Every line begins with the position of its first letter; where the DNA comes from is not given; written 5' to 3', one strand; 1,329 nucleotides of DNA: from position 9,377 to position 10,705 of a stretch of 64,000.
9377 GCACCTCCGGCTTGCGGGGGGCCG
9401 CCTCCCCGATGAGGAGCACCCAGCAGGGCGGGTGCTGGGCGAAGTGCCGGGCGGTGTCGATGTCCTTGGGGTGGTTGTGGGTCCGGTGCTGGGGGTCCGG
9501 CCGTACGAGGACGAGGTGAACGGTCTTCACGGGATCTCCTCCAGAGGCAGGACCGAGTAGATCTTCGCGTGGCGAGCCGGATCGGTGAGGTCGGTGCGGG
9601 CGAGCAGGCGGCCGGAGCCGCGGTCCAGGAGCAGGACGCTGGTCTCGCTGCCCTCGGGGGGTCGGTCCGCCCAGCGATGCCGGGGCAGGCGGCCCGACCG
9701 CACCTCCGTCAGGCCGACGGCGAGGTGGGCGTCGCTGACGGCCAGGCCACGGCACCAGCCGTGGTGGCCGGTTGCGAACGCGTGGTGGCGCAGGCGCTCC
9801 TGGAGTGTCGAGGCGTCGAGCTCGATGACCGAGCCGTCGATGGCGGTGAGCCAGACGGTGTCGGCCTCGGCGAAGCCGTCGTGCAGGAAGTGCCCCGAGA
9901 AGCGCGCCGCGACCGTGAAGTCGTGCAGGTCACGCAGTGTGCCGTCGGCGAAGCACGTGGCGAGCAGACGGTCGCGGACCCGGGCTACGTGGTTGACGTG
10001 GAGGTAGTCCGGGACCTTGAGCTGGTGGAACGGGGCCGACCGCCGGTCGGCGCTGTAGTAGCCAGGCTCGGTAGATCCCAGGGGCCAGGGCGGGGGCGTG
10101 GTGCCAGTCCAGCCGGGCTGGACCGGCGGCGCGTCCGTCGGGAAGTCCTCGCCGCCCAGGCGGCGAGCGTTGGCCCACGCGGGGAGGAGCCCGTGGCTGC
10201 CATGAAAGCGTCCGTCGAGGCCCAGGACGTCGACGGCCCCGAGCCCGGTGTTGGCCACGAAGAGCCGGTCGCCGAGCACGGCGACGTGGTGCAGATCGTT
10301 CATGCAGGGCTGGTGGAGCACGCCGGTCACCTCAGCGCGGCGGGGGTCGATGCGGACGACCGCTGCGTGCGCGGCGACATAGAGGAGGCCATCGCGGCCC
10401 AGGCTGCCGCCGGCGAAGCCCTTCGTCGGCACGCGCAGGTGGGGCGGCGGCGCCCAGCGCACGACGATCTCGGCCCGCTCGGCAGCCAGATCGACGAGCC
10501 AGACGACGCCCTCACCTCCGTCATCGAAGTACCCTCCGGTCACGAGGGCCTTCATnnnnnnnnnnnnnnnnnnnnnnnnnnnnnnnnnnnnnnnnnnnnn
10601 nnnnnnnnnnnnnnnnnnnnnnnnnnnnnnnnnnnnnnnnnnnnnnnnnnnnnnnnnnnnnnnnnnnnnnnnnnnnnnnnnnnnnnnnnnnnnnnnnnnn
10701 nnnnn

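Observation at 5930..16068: Ten-gene translationally coupled operon with embedded sigma-54 activator and candidate -24/-12 promoter: uncharacterised tailoring/biosynthetic system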

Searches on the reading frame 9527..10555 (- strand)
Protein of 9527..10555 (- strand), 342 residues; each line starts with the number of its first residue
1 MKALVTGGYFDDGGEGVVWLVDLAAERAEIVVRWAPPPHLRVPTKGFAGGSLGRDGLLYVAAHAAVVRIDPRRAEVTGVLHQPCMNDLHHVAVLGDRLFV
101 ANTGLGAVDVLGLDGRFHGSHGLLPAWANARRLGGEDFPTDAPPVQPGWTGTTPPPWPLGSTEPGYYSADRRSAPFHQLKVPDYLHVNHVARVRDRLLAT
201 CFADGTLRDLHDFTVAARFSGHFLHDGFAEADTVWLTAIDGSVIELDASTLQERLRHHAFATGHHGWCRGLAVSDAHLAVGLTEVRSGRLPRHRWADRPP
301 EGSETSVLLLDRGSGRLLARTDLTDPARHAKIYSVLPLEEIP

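Call 6: search_protein_families(library=pfam, proteins=[window:9527-10555:-], max_evalue=0.01)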
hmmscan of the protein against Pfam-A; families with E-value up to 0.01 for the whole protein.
window:9527-10555:- (342 aa): 0 families

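Call 7: search_protein_families(library=ncbifam, proteins=[window:9527-10555:-], max_evalue=0.01)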
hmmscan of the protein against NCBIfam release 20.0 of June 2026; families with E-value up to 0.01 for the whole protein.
window:9527-10555:- (342 aa): 0 families

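Call 16: search_protein_families(library=padloc, proteins=[window:9527-10555:-], max_evalue=0.01)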
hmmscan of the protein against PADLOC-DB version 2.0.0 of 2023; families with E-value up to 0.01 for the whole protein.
window:9527-10555:- (342 aa): 0 families

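Call 27: find_homologous_proteins(query=window:9527-10555:-)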
Query window:9527-10555:- (342 aa): 372 proteins with E <= 0.001 among 8000 candidates; the best 120 are listed.
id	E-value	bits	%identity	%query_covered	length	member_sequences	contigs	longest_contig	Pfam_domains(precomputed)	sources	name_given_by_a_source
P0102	3.6e-176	604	77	99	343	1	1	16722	-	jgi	-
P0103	1.3e-175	602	78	99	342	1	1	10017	-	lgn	-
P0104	1.7e-175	602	78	99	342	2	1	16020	-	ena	-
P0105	4.0e-175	600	78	99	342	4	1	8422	-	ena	-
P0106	1.4e-174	599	76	99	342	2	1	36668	-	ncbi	-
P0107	2.9e-173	594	77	99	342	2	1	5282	-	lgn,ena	-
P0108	3.7e-173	594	77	99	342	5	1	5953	-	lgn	-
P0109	5.0e-173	593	77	99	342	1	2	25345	-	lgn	-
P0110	9.8e-173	592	75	100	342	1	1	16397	-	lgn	-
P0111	2.3e-172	591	76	100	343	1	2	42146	-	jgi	jgi:hypothetical protein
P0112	2.3e-172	591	76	99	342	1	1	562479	-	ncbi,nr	ncbi:MAG: hypothetical protein H6732_01745 [Alphaproteobacteria bacterium]|nr:hypothetical protein [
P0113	5.8e-172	590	77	99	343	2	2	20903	-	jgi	jgi:hypothetical protein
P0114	1.1e-171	589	76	99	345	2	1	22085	-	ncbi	-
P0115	1.1e-171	589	78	99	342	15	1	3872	-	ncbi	-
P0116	1.4e-171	589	77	99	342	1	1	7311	-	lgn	-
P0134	2.5e-165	568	73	99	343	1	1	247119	PF16261.12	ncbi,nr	ncbi:MAG: hypothetical protein H6704_13220 [Myxococcales bacterium]|nr:hypothetical protein [Myxococ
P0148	2.7e-161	555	73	99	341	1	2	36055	PF16261.12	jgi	-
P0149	8.7e-161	553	72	99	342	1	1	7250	PF16261.12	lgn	-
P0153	1.1e-156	540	71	100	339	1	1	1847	PF16261.12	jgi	jgi:hypothetical protein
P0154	7.9e-156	537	69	100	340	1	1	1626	PF16261.12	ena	-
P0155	4.0e-154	531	69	99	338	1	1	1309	PF16261.12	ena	-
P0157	3.4e-151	522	70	100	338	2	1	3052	PF16261.12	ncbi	-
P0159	3.5e-149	515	65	99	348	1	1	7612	PF16261.12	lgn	-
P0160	4.3e-149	515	66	99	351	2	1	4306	PF16261.12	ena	-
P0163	1.1e-147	510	67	100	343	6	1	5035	PF16261.12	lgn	-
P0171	4.4e-143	495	66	99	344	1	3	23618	PF16261.12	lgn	-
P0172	5.2e-141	488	63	99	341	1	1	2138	PF16261.12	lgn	-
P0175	1.6e-138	480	64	99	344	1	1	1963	PF16261.12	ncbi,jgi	jgi:hypothetical protein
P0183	1.3e-119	418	57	99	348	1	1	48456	-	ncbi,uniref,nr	ncbi:hypothetical protein [Corallococcus terminator]|uniref:hypothetical protein n=1 Tax=Corallococc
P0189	1.1e-117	411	59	99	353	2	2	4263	PF16261.12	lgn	-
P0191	2.5e-117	410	56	99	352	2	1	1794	PF16261.12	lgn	-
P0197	1.3e-113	398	55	99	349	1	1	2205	PF16261.12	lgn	-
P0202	1.2e-112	395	55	99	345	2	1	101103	-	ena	-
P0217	2.8e-107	377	54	99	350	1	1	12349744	-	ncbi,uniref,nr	ncbi:hypothetical protein CYFUS_001216 [Cystobacter fuscus]|uniref:Uncharacterized protein n=1 Tax=C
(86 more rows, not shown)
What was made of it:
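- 9527..10555 (-): g6: six-bladed beta-propeller protein of 342 aa, uncharacterised and distantly DUF4915-like. This is a core gene. Some homologues carry PF16261 (call 27). More than 370 homologues were found (call 27).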

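Call 32: search_solved_structures(query=A3, max_evalue=10)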
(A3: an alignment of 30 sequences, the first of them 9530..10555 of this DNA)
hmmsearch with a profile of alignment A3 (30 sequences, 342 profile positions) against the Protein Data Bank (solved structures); distinct sequences matched with E-value up to 10: 0.

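Call 33: find_encoding_contigs(protein=P0217, flank=10000, max_places=1)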
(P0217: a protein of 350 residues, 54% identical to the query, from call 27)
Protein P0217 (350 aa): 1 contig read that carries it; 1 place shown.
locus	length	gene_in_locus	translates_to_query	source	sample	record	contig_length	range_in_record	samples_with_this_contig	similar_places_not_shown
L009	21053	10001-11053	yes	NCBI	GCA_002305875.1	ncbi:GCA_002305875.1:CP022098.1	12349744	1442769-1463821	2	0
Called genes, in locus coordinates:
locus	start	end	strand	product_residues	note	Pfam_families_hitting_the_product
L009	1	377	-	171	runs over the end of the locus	-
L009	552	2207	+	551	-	PF00501:AMP-binding, PF13193:AMP-binding_C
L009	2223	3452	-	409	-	PF00860:Xan_ur_permease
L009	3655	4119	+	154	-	PF03018:Dirigent, PF18678:AOC_like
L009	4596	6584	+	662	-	PF09848:SLFN-g3_helicase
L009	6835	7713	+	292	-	PF01546:Peptidase_M20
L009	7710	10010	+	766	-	PF00797:Acetyltransf_2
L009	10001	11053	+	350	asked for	-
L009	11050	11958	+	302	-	PF01522:Polysacc_deac_1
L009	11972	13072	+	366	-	PF01073:3Beta_HSD, PF01370:Epimerase, PF02719:Polysacc_synt_2, PF04321:RmlD_sub_bind, PF07993:NAD_binding_4 (faint), PF13460:NAD_binding_10, PF16363:GDP_Man_Dehyd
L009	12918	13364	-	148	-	-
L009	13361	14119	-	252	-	PF00535:Glycos_transf_2, PF10111:Glyco_tranf_2_2 (weak), PF13641:Glyco_tranf_2_3 (weak)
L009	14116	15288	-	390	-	-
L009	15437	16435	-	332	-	PF00561:Abhydrolase_1, PF12697:Abhydrolase_6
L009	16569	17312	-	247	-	PF00376:MerR, PF13411:MerR_1, PF07739:TipAS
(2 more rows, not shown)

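Call 34: find_encoding_contigs(protein=P0202, flank=10000, max_places=1)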
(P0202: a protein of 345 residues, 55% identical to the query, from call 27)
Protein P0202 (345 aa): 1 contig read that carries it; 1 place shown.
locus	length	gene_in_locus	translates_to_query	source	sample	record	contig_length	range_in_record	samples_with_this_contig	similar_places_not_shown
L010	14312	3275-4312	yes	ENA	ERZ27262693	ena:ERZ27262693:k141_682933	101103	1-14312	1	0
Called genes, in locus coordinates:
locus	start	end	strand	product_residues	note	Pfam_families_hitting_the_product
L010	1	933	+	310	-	?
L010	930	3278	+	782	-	PF00797:Acetyltransf_2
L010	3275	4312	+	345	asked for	-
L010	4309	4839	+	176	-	PF18306:LDcluster4, PF03641:Lysine_decarbox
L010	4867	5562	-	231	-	PF14064:HmuY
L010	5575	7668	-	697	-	PF07715:Plug, PF00593:TonB_dep_Rec_b-barrel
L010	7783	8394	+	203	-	PF14064:HmuY (weak)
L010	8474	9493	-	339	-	PF04055:Radical_SAM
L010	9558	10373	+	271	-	PF00106:adh_short, PF08659:KR, PF13561:adh_short_C2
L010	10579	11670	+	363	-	PF00355:Rieske, PF19298:KshA_C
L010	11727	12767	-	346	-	-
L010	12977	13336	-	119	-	-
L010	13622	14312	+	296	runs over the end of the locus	PF28386:BfoA_C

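Call 44: predict_structure(alignment_id=A3)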
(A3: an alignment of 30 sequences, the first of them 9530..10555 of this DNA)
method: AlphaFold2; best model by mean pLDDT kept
length: 342 residues; sequences in the alignment: 30
mean_pLDDT: 88.7   pTM: 0.89
mean pLDDT of the five models: 88.7, 86.2, 85.8, 84.9, 84.7
residues with pLDDT >= 90: 236; 70-90: 64; 50-70: 37; < 50: 5
segments of 3 or more residues with pLDDT < 50: none
pLDDT, mean of each block of 10 residues (from residue 1): 95 93 97 94 93 96 97 96 95 97 95 96 84 76 54 64 66 88 88 95 93 92 91 94 96 96 92 96 80 61 94 97 93 89 42
secondary structure, 60 per line:
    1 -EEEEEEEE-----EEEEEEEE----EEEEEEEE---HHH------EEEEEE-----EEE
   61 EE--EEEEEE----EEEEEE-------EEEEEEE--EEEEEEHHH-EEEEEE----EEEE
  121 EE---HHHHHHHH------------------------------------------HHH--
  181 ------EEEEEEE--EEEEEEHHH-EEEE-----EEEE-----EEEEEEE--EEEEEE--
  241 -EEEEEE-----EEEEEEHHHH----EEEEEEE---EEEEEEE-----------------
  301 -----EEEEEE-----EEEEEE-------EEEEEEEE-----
elements in order: E2-9 E15-22 E27-34 E47-52 E58-62 E65-70 E75-80 E88-94 E97-102 E107-112 E117-122 H126-133 E187-193 E196-201 E206-209 E215-218 E224-230 E233-238 E242-247 E253-258 H259-262 E267-273 E277-283 E306-311 E317-322 E330-337
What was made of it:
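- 9527..10555 (-): The AlphaFold2 model has pLDDT 89 (call 44).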

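Call 66: search_protein_families(library=pfam, proteins=[window:9527-10555:-], max_evalue=5)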
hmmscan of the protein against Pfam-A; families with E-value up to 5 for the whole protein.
window:9527-10555:- (342 aa): 1 family
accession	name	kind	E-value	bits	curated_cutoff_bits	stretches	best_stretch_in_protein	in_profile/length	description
PF16261.11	DUF4915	-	0.074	12.7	35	1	262-323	233-294/316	Domain of unknown function (DUF4915)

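Call 68: find_encoding_contigs(protein=P0183, flank=10000, max_places=1)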
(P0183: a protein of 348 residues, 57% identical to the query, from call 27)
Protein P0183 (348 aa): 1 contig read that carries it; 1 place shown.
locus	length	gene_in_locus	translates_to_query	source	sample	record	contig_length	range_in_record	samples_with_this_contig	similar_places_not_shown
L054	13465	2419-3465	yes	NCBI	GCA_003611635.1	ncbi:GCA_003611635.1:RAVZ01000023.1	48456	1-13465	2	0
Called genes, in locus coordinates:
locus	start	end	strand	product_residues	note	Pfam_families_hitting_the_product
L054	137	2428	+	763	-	PF00797:Acetyltransf_2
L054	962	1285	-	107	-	-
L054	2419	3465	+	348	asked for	-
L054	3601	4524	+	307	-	PF01522:Polysacc_deac_1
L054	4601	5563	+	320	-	PF00106:adh_short (faint), PF01073:3Beta_HSD, PF01370:Epimerase, PF02719:Polysacc_synt_2, PF04321:RmlD_sub_bind, PF13460:NAD_binding_10, PF16363:GDP_Man_Dehyd, PF07993:NAD_binding_4 (weak), +1 more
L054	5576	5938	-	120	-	-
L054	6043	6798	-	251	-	PF00535:Glycos_transf_2, PF13641:Glyco_tranf_2_3 (faint), PF10111:Glyco_tranf_2_2 (faint)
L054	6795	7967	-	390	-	-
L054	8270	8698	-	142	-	PF03840:SecG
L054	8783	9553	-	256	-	PF00121:TIM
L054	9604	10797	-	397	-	PF00162:PGK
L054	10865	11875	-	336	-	PF00044:Gp_dh_N, PF02800:Gp_dh_C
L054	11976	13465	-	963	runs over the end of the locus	PF25275:Golvesin_C, PF01520:Amidase_3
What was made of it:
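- Cystobacter and Corallococcus versions carry an extra GT2 (calls 33, 68).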
